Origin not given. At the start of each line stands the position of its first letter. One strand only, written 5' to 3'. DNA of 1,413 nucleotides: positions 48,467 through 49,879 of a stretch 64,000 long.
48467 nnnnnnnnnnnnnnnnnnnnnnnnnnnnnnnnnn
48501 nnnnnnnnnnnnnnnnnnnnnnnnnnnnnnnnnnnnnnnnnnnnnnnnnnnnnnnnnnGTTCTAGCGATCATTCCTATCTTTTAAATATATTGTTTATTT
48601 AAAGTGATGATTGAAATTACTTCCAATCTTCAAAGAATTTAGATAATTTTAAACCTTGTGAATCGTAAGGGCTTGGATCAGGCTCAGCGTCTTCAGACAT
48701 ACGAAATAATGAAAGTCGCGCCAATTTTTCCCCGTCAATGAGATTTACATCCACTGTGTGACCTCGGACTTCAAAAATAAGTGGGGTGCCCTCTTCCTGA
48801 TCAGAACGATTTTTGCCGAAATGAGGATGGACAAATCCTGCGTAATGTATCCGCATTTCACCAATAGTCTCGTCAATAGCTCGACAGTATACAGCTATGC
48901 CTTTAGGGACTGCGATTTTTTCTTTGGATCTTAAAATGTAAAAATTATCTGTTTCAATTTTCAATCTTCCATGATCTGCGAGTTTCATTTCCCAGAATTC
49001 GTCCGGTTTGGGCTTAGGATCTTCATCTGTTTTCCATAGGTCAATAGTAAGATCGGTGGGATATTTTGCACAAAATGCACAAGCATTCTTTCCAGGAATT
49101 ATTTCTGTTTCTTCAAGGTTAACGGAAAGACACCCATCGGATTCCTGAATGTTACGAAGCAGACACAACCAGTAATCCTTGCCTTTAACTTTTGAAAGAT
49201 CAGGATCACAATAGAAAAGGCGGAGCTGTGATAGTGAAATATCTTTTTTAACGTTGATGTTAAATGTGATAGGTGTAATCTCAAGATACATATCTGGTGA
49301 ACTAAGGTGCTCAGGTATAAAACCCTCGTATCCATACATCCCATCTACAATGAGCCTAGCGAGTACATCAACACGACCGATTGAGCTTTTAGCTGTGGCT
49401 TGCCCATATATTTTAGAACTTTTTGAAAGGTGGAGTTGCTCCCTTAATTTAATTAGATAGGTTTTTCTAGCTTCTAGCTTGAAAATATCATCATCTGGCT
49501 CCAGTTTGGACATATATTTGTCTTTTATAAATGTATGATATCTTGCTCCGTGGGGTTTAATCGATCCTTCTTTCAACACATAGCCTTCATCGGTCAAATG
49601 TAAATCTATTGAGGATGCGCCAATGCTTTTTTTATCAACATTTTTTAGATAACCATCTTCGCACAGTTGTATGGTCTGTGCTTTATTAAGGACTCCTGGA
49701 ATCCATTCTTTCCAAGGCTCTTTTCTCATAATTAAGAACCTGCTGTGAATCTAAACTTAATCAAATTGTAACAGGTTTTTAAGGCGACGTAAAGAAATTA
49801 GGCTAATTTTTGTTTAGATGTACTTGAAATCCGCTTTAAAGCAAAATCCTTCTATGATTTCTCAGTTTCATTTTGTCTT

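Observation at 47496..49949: AT-rich two-gene islet: GNAT-like/ASCH fusion + long-form dCTP-deaminase-family protein (candidate cytosine-nucleotide-directed module)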

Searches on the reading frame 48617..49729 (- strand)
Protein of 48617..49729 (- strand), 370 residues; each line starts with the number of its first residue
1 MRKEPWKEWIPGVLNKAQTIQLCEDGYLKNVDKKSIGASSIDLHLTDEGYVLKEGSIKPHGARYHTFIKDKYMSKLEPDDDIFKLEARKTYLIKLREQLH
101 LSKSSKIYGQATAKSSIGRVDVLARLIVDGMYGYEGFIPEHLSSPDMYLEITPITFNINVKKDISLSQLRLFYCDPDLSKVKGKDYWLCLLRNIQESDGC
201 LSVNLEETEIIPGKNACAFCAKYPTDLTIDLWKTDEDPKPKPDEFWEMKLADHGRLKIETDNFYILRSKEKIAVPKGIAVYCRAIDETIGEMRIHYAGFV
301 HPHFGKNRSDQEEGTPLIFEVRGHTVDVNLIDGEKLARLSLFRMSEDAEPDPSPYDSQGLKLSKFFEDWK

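Call 3: search_protein_families(library=pfam, proteins=[window:48617-49729:-], max_evalue=1)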
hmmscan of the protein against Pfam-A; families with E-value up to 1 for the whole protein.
window:48617-49729:- (370 aa): 3 families
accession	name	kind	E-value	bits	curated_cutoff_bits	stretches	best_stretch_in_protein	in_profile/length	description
PF22769.1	DCD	-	2.1e-29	103.1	27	2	20-172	8-151/153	dCTP deaminase-like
PF22569.1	DCD_C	-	4.4e-29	101.6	22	1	200-366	28-192/192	2'-deoxycytidine 5'-triphosphate deaminase (DCD), C-terminal domain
PF06559.16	DCD_N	-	1.3e-23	84.1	21.4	1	12-172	3-161/164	2'-deoxycytidine 5'-triphosphate deaminase (DCD) N-terminal domain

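Call 4: search_protein_families(library=padloc, proteins=[window:48617-49729:-], max_evalue=1)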
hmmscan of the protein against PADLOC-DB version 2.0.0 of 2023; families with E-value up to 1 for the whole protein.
window:48617-49729:- (370 aa): 0 families

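Call 5: search_protein_families(library=ncbifam, proteins=[window:48617-49729:-], max_evalue=1)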
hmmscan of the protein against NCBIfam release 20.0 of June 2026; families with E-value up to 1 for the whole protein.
window:48617-49729:- (370 aa): 1 family
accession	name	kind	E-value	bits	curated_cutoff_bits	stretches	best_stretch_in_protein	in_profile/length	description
NF005734.0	PRK07559.1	equivalog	6.2e-53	179.9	283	1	11-367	9-366/368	2'-deoxycytidine 5'-triphosphate deaminase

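Call 8: find_homologous_proteins(query=window:48617-49729:-)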
Query window:48617-49729:- (370 aa): 1329 proteins with E <= 0.001 among 3164 candidates; the best 120 are listed.
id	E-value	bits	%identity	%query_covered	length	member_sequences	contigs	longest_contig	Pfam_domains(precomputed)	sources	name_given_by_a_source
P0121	1.3e-253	859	100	100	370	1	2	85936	PF06559.17,PF22569.2,PF22769.2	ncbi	-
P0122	8.8e-131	455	57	100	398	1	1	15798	PF06559.17,PF22569.2,PF22769.2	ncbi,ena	-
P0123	6.6e-125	436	57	99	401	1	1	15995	PF06559.17,PF22569.2,PF22769.2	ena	-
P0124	8.4e-123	429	59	99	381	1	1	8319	PF06559.17,PF22569.2,PF22769.2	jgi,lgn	jgi:dCTP deaminase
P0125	2.1e-122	427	55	100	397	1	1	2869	PF06559.17,PF22569.2,PF22769.2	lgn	-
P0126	2.9e-122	427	55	100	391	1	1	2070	PF06559.17,PF22569.2,PF22769.2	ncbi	-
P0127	1.7e-121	424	56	100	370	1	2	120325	PF06559.17,PF22569.2,PF22769.2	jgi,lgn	jgi:deoxycytidine triphosphate deaminase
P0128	6.5e-121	422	55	100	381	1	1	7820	PF06559.17,PF22569.2,PF22769.2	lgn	-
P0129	3.8e-120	420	54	99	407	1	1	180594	PF06559.17,PF22569.2,PF22769.2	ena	-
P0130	1.3e-119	418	58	99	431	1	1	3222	PF06559.17,PF22569.2,PF22769.2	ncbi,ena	-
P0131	1.5e-117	411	53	99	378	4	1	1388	PF06559.17,PF22569.2,PF22769.2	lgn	-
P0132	2.0e-117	411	54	100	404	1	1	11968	PF06559.17,PF22569.2,PF22769.2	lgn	-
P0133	4.8e-117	410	54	100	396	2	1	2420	PF06559.17,PF22569.2,PF22769.2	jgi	jgi:dCTP deaminase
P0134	4.8e-117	410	57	99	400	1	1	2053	PF06559.17,PF22569.2,PF22769.2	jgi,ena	-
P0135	8.4e-117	409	54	99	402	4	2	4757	PF06559.17,PF22569.2,PF22769.2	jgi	jgi:dCTP deaminase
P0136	9.2e-117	409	55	99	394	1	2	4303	PF06559.17,PF22569.2,PF22769.2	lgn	-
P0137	1.1e-116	409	54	100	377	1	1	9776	PF06559.17,PF22569.2,PF22769.2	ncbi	-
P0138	1.1e-116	409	55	100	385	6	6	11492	PF06559.17,PF22569.2,PF22769.2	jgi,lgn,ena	-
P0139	1.2e-116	408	55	99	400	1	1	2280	PF06559.17,PF22569.2,PF22769.2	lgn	-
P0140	1.5e-116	408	55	99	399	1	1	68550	PF06559.17,PF22569.2,PF22769.2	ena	-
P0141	3.6e-116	407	54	99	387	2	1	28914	PF06559.17,PF22569.2,PF22769.2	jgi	jgi:dCTP deaminase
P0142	7.7e-116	406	55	98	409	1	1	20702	PF06559.17,PF22569.2,PF22769.2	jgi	jgi:dCTP deaminase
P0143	1.2e-115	405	54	99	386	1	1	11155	PF06559.17,PF22569.2,PF22769.2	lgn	-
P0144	2.6e-115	404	54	99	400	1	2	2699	PF06559.17,PF22569.2,PF22769.2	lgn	-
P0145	7.9e-115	402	55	99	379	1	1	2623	PF06559.17,PF22569.2,PF22769.2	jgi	jgi:dCTP deaminase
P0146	1.5e-114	401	54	99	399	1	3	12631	PF06559.17,PF22569.2,PF22769.2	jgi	jgi:dCTP deaminase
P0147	1.8e-114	401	55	99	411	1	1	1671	PF06559.17,PF22569.2,PF22769.2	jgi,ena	-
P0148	1.9e-114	401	55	100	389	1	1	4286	PF06559.17,PF22569.2,PF22769.2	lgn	-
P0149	2.2e-114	401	52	99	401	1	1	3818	PF06559.17,PF22569.2,PF22769.2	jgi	jgi:dCTP deaminase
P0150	2.8e-114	401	55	99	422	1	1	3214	PF06559.17,PF22569.2,PF22769.2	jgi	jgi:dCTP deaminase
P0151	8.6e-114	399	56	98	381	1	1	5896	PF06559.17,PF22569.2,PF22769.2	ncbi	-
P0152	1.2e-113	399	55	99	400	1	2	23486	PF06559.17,PF22569.2,PF22769.2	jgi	jgi:dCTP deaminase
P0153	2.6e-113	397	55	99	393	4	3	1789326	PF06559.17,PF22569.2,PF22769.2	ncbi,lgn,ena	ncbi:MAG: 2'-deoxycytidine 5'-triphosphate deaminase [Candidatus Sulfotelmatobacter sp.]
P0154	2.7e-113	397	54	99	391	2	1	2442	PF06559.17,PF22569.2,PF22769.2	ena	-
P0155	2.9e-113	397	54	99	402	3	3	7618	PF06559.17,PF22569.2,PF22769.2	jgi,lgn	-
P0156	4.3e-113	397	53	99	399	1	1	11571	PF06559.17,PF22569.2,PF22769.2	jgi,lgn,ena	-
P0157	5.6e-113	396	54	99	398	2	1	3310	PF06559.17,PF22569.2,PF22769.2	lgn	-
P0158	6.4e-113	396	53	99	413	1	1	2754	PF06559.17,PF22569.2,PF22769.2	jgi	jgi:dCTP deaminase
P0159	9.3e-113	396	54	99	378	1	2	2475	PF06559.17,PF22569.2,PF22769.2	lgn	-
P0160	1.0e-112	395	54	99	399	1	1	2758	PF06559.17,PF22569.2,PF22769.2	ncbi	ncbi:MAG: 2'-deoxycytidine 5'-triphosphate deaminase domain-containing protein [Candidatus Hodarchae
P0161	1.2e-112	395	52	100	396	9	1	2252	PF06559.17,PF22569.2,PF22769.2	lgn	-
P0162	2.1e-112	394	54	99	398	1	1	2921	PF06559.17,PF22569.2,PF22769.2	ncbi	-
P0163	2.7e-112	394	55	98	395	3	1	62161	PF06559.17,PF22569.2,PF22769.2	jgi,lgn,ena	-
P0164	3.0e-112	394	52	99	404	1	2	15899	PF06559.17,PF22569.2,PF22769.2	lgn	-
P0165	3.1e-112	394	55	99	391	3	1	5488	PF06559.17,PF22569.2,PF22769.2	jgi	jgi:dCTP deaminase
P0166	4.2e-112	393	53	99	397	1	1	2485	PF06559.17,PF22569.2,PF22769.2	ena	-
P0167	4.4e-112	393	53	99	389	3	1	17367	PF06559.17,PF22569.2,PF22769.2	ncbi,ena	-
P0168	5.0e-112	393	55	99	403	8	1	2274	PF06559.17,PF22569.2,PF22769.2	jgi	-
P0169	6.5e-112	393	53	98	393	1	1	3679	PF06559.17,PF22569.2,PF22769.2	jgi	jgi:dCTP deaminase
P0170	7.9e-112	393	54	99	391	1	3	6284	PF06559.17,PF22569.2,PF22769.2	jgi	jgi:dCTP deaminase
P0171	9.9e-112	392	54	99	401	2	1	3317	PF06559.17,PF22569.2,PF22769.2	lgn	-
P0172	1.0e-111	392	53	99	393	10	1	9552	PF06559.17,PF22569.2,PF22769.2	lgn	-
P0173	1.0e-111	392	53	99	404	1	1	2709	PF06559.17,PF22569.2,PF22769.2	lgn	-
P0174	1.3e-111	392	52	100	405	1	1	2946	PF06559.17,PF22569.2,PF22769.2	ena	-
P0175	1.4e-111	392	53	99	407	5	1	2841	PF06559.17,PF22569.2,PF22769.2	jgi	-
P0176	1.7e-111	391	51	100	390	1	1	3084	PF06559.17,PF22569.2,PF22769.2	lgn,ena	-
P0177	2.3e-111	391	53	99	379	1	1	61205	PF06559.17,PF22569.2,PF22769.2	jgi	jgi:dCTP deaminase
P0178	2.8e-111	391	54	98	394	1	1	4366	PF06559.17,PF22569.2,PF22769.2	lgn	-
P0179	4.5e-111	390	52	99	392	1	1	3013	PF06559.17,PF22569.2,PF22769.2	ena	-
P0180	5.4e-111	390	51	100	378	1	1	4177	PF06559.17,PF22569.2,PF22769.2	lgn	-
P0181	6.2e-111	390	56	99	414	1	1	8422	PF06559.17,PF22569.2,PF22769.2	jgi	jgi:dCTP deaminase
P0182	6.9e-111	389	52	99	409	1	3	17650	PF06559.17,PF22569.2,PF22769.2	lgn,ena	-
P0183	1.0e-110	389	53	100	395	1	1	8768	PF06559.17,PF22569.2,PF22769.2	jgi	jgi:dCTP deaminase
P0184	1.3e-110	388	53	99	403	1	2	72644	PF06559.17,PF22569.2,PF22769.2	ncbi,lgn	-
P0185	2.0e-110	388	55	99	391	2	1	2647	PF06559.17,PF22569.2,PF22769.2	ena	-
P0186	2.1e-110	388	53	99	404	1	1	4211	PF06559.17,PF22569.2,PF22769.2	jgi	-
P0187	2.2e-110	388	52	99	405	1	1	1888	PF06559.17,PF22569.2,PF22769.2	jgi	jgi:dCTP deaminase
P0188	2.3e-110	388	55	98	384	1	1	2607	PF06559.17,PF22569.2,PF22769.2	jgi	jgi:dCTP deaminase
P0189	2.7e-110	387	55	99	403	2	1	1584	PF06559.17,PF22569.2,PF22769.2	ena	-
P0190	2.8e-110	387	53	100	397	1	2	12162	PF06559.17,PF22569.2,PF22769.2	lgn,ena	-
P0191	3.6e-110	387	54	99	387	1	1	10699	PF06559.17,PF22569.2,PF22769.2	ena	-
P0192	3.8e-110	387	53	99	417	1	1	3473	PF06559.17,PF22569.2,PF22769.2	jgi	-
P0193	4.2e-110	387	51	99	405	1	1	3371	PF06559.17,PF22569.2,PF22769.2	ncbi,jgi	-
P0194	4.7e-110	387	52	100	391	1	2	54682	PF06559.17,PF22569.2,PF22769.2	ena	-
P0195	5.5e-110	386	52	99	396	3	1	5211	PF06559.17,PF22569.2,PF22769.2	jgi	jgi:dCTP deaminase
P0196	6.1e-110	386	52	99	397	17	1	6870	PF06559.17,PF22569.2,PF22769.2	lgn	-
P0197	6.2e-110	386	54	99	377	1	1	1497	PF06559.17,PF22569.2,PF22769.2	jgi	jgi:dCTP deaminase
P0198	6.5e-110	386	53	99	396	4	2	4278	PF06559.17,PF22569.2,PF22769.2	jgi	-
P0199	1.1e-109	386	54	99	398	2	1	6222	PF06559.17,PF22569.2,PF22769.2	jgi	jgi:dCTP deaminase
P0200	1.1e-109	386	54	99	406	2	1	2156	PF06559.17,PF22569.2,PF22769.2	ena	-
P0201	1.1e-109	385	52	100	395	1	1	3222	PF06559.17,PF22569.2,PF22769.2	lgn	-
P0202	1.1e-109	385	52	100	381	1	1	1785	PF06559.17,PF22569.2,PF22769.2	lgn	-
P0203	1.4e-109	385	52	100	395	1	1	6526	PF06559.17,PF22569.2,PF22769.2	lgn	-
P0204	1.6e-109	385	57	95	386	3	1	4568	PF06559.17,PF22569.2,PF22769.2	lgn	-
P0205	1.7e-109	385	51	100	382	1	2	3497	PF06559.17,PF22569.2,PF22769.2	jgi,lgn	-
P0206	1.7e-109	385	53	99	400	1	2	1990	PF06559.17,PF22569.2,PF22769.2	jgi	jgi:dCTP deaminase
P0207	1.7e-109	385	52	99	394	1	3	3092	PF06559.17,PF22569.2,PF22769.2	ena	-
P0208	1.9e-109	385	52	98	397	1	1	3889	PF06559.17,PF22569.2,PF22769.2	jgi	jgi:dCTP deaminase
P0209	1.9e-109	385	53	100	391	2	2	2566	PF06559.17,PF22569.2,PF22769.2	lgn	-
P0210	1.9e-109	385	51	100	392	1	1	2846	PF06559.17,PF22569.2,PF22769.2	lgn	-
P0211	2.1e-109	385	54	99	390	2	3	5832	PF06559.17,PF22569.2,PF22769.2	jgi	-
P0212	2.2e-109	384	56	99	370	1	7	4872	PF06559.17,PF22569.2,PF22769.2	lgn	-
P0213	2.3e-109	384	50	99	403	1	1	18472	PF06559.17,PF22569.2,PF22769.2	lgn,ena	-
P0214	2.3e-109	384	52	100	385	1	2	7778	PF06559.17,PF22569.2,PF22769.2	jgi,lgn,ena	jgi:dCTP deaminase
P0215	2.5e-109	384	51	99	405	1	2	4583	PF06559.17,PF22569.2,PF22769.2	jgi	jgi:dCTP deaminase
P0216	2.7e-109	384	50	100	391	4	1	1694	PF06559.17,PF22569.2,PF22769.2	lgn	-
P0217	2.7e-109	384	53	100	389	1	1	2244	PF06559.17,PF22569.2,PF22769.2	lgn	-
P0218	3.0e-109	384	51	99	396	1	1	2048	PF06559.17,PF22569.2,PF22769.2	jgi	jgi:dCTP deaminase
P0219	3.0e-109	384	53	99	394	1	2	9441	PF06559.17,PF22569.2,PF22769.2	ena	-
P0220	3.5e-109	384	54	99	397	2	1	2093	PF06559.17,PF22569.2,PF22769.2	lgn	-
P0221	3.8e-109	384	51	100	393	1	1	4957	PF06559.17,PF22569.2,PF22769.2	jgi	jgi:dCTP deaminase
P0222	4.1e-109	384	53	99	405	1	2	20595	PF06559.17,PF22569.2,PF22769.2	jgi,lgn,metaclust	metaclust:\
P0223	4.1e-109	384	54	99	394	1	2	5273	PF06559.17,PF22569.2,PF22769.2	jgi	-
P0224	4.1e-109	384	51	99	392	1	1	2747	PF06559.17,PF22569.2,PF22769.2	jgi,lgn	jgi:dCTP deaminase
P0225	4.5e-109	383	52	99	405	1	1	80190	PF06559.17,PF22569.2,PF22769.2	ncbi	ncbi:MAG: 2'-deoxycytidine 5'-triphosphate deaminase [Phycisphaerales bacterium]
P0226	5.0e-109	383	51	99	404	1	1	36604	PF06559.17,PF22569.2,PF22769.2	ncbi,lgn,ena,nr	ncbi:MAG TPA: 2'-deoxycytidine 5'-triphosphate deaminase [Bryobacteraceae bacterium]|nr:2'-deoxycyti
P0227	5.3e-109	383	52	99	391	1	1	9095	PF06559.17,PF22569.2,PF22769.2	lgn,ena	-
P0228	6.1e-109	383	53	98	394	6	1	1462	PF06559.17,PF22569.2,PF22769.2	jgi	-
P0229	7.7e-109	383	54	99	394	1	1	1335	PF06559.17,PF22569.2,PF22769.2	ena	-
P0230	9.1e-109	382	52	99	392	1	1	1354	PF06559.17,PF22569.2,PF22769.2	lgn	-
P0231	9.5e-109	382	52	98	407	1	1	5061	PF06559.17,PF22569.2,PF22769.2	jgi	jgi:dCTP deaminase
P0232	1.0e-108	382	53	99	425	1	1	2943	PF06559.17,PF22569.2,PF22769.2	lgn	-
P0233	1.1e-108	382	52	99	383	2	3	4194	PF06559.17,PF22569.2,PF22769.2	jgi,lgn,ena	-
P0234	1.2e-108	382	54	99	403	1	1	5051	PF06559.17,PF22569.2,PF22769.2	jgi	jgi:dCTP deaminase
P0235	1.5e-108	382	52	98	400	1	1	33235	PF06559.17,PF22569.2,PF22769.2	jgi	jgi:dCTP deaminase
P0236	1.7e-108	382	53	99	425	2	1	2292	PF06559.17,PF22569.2,PF22769.2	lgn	-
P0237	2.1e-108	381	53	99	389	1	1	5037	PF06559.17,PF22569.2,PF22769.2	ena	-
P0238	2.2e-108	381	53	99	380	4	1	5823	PF06559.17,PF22569.2,PF22769.2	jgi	jgi:dCTP deaminase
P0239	2.3e-108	381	53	100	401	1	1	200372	PF06559.17,PF22569.2,PF22769.2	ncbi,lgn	-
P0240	2.7e-108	381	52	99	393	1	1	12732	PF06559.17,PF22569.2,PF22769.2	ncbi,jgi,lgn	-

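Call 10: search_solved_structures(query=window:48617-49729:-, max_evalue=0.01, show_alignments=1)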
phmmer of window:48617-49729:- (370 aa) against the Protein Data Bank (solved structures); distinct sequences matched with E-value up to 0.01: 1.
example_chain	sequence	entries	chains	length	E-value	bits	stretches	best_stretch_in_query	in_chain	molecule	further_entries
2r9q_A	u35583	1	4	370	1.4e-26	97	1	31-366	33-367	2'-deoxycytidine 5'-triphosphate deaminase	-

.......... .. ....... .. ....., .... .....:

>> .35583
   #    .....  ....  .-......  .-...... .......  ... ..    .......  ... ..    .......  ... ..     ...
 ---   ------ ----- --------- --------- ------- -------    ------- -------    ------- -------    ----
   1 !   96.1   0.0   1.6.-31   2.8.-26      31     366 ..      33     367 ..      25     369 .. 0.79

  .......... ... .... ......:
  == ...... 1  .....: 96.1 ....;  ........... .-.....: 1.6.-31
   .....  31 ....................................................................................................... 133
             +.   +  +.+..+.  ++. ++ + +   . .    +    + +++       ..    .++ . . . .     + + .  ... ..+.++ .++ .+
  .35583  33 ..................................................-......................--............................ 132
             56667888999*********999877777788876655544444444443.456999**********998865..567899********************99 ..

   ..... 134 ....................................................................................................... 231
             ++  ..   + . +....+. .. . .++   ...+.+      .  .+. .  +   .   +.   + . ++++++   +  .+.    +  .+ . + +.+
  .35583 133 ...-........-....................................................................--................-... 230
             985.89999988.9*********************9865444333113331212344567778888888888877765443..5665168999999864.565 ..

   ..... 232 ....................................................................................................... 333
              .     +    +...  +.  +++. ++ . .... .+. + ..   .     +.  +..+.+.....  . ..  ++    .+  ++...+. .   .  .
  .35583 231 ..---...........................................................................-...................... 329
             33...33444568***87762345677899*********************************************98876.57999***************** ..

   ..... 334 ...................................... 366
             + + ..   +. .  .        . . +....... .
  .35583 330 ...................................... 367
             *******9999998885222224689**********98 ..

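Call 28: search_solved_structures(query=A2, max_evalue=10, show_alignments=5)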
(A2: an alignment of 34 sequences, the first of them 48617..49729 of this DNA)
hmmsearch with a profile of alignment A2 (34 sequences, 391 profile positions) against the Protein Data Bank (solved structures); distinct sequences matched with E-value up to 10: 2.
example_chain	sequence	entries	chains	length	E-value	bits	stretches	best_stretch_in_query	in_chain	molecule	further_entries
2r9q_A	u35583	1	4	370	4.6e-44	154.3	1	11-375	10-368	2'-deoxycytidine 5'-triphosphate deaminase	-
3o2i_A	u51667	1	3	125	0.64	12.2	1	309-375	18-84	Uncharacterized protein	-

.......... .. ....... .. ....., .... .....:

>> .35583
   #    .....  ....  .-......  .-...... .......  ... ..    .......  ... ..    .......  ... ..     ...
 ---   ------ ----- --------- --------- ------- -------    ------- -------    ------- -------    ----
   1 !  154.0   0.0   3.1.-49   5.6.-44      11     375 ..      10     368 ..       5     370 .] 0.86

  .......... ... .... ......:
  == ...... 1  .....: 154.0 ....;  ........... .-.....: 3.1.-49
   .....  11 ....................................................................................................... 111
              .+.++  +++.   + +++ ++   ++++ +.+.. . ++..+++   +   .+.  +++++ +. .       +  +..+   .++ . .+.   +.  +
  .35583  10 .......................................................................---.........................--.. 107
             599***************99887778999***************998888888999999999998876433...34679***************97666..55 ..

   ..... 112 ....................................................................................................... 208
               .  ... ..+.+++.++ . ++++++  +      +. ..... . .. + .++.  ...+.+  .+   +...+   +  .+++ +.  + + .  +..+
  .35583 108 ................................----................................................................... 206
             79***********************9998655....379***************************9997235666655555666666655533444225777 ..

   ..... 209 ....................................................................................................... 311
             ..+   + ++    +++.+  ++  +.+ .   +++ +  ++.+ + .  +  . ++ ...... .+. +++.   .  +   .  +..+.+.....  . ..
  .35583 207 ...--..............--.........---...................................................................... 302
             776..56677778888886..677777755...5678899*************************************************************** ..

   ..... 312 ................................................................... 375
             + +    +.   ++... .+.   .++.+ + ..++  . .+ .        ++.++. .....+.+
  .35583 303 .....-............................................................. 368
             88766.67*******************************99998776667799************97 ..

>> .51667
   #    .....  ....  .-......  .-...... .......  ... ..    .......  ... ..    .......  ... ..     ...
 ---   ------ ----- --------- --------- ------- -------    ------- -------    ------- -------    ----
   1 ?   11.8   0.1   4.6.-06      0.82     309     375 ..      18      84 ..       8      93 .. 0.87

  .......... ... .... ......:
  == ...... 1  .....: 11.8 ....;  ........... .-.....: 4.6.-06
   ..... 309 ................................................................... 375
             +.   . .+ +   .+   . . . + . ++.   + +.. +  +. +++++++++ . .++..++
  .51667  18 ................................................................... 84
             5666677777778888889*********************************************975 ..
